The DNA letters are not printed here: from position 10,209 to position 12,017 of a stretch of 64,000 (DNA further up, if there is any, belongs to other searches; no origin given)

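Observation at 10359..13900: Non-pyrrolysine MttB-superfamily methyltransferase next to a TMADH/StcD-like flavoprotein: candidate quaternary-amine demethylation module with no corrinoid partner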

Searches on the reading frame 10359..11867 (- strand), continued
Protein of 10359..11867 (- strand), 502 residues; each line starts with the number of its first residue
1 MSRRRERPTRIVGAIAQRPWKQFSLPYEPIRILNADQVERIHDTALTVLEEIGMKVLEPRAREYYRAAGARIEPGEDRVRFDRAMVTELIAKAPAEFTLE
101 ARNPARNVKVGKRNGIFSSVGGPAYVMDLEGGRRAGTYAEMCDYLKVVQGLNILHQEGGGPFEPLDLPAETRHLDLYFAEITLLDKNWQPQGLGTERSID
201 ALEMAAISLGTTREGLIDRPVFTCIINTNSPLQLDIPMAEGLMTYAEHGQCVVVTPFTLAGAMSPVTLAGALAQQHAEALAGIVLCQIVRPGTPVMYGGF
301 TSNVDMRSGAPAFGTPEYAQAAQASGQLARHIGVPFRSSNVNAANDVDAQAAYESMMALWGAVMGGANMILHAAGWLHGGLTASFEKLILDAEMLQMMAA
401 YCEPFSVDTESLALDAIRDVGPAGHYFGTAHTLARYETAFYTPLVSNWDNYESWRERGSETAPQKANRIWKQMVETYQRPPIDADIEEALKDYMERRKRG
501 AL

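Call 40: search_solved_structures(query=L001:7980-10001:+, max_evalue=1e-100, show_alignments=5)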
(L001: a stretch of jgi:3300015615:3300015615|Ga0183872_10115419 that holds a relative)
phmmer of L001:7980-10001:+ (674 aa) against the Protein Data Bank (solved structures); distinct sequences matched with E-value up to 1e-100: 5.
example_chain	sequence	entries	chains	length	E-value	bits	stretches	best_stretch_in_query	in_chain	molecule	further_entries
3k30_A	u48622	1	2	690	1.3e-200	671.2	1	5-664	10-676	Histamine dehydrogenase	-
6de6_A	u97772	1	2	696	4e-187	626.7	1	1-660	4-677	Histamine dehydrogenase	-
6l6j_A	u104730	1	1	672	2e-181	607.9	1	1-661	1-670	Oxidored_FMN domain-containing protein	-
1djq_A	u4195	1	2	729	7.8e-152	510.1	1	2-573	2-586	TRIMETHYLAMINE DEHYDROGENASE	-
1djn_A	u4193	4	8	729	2.7e-151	508.3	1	2-573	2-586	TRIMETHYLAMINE DEHYDROGENASE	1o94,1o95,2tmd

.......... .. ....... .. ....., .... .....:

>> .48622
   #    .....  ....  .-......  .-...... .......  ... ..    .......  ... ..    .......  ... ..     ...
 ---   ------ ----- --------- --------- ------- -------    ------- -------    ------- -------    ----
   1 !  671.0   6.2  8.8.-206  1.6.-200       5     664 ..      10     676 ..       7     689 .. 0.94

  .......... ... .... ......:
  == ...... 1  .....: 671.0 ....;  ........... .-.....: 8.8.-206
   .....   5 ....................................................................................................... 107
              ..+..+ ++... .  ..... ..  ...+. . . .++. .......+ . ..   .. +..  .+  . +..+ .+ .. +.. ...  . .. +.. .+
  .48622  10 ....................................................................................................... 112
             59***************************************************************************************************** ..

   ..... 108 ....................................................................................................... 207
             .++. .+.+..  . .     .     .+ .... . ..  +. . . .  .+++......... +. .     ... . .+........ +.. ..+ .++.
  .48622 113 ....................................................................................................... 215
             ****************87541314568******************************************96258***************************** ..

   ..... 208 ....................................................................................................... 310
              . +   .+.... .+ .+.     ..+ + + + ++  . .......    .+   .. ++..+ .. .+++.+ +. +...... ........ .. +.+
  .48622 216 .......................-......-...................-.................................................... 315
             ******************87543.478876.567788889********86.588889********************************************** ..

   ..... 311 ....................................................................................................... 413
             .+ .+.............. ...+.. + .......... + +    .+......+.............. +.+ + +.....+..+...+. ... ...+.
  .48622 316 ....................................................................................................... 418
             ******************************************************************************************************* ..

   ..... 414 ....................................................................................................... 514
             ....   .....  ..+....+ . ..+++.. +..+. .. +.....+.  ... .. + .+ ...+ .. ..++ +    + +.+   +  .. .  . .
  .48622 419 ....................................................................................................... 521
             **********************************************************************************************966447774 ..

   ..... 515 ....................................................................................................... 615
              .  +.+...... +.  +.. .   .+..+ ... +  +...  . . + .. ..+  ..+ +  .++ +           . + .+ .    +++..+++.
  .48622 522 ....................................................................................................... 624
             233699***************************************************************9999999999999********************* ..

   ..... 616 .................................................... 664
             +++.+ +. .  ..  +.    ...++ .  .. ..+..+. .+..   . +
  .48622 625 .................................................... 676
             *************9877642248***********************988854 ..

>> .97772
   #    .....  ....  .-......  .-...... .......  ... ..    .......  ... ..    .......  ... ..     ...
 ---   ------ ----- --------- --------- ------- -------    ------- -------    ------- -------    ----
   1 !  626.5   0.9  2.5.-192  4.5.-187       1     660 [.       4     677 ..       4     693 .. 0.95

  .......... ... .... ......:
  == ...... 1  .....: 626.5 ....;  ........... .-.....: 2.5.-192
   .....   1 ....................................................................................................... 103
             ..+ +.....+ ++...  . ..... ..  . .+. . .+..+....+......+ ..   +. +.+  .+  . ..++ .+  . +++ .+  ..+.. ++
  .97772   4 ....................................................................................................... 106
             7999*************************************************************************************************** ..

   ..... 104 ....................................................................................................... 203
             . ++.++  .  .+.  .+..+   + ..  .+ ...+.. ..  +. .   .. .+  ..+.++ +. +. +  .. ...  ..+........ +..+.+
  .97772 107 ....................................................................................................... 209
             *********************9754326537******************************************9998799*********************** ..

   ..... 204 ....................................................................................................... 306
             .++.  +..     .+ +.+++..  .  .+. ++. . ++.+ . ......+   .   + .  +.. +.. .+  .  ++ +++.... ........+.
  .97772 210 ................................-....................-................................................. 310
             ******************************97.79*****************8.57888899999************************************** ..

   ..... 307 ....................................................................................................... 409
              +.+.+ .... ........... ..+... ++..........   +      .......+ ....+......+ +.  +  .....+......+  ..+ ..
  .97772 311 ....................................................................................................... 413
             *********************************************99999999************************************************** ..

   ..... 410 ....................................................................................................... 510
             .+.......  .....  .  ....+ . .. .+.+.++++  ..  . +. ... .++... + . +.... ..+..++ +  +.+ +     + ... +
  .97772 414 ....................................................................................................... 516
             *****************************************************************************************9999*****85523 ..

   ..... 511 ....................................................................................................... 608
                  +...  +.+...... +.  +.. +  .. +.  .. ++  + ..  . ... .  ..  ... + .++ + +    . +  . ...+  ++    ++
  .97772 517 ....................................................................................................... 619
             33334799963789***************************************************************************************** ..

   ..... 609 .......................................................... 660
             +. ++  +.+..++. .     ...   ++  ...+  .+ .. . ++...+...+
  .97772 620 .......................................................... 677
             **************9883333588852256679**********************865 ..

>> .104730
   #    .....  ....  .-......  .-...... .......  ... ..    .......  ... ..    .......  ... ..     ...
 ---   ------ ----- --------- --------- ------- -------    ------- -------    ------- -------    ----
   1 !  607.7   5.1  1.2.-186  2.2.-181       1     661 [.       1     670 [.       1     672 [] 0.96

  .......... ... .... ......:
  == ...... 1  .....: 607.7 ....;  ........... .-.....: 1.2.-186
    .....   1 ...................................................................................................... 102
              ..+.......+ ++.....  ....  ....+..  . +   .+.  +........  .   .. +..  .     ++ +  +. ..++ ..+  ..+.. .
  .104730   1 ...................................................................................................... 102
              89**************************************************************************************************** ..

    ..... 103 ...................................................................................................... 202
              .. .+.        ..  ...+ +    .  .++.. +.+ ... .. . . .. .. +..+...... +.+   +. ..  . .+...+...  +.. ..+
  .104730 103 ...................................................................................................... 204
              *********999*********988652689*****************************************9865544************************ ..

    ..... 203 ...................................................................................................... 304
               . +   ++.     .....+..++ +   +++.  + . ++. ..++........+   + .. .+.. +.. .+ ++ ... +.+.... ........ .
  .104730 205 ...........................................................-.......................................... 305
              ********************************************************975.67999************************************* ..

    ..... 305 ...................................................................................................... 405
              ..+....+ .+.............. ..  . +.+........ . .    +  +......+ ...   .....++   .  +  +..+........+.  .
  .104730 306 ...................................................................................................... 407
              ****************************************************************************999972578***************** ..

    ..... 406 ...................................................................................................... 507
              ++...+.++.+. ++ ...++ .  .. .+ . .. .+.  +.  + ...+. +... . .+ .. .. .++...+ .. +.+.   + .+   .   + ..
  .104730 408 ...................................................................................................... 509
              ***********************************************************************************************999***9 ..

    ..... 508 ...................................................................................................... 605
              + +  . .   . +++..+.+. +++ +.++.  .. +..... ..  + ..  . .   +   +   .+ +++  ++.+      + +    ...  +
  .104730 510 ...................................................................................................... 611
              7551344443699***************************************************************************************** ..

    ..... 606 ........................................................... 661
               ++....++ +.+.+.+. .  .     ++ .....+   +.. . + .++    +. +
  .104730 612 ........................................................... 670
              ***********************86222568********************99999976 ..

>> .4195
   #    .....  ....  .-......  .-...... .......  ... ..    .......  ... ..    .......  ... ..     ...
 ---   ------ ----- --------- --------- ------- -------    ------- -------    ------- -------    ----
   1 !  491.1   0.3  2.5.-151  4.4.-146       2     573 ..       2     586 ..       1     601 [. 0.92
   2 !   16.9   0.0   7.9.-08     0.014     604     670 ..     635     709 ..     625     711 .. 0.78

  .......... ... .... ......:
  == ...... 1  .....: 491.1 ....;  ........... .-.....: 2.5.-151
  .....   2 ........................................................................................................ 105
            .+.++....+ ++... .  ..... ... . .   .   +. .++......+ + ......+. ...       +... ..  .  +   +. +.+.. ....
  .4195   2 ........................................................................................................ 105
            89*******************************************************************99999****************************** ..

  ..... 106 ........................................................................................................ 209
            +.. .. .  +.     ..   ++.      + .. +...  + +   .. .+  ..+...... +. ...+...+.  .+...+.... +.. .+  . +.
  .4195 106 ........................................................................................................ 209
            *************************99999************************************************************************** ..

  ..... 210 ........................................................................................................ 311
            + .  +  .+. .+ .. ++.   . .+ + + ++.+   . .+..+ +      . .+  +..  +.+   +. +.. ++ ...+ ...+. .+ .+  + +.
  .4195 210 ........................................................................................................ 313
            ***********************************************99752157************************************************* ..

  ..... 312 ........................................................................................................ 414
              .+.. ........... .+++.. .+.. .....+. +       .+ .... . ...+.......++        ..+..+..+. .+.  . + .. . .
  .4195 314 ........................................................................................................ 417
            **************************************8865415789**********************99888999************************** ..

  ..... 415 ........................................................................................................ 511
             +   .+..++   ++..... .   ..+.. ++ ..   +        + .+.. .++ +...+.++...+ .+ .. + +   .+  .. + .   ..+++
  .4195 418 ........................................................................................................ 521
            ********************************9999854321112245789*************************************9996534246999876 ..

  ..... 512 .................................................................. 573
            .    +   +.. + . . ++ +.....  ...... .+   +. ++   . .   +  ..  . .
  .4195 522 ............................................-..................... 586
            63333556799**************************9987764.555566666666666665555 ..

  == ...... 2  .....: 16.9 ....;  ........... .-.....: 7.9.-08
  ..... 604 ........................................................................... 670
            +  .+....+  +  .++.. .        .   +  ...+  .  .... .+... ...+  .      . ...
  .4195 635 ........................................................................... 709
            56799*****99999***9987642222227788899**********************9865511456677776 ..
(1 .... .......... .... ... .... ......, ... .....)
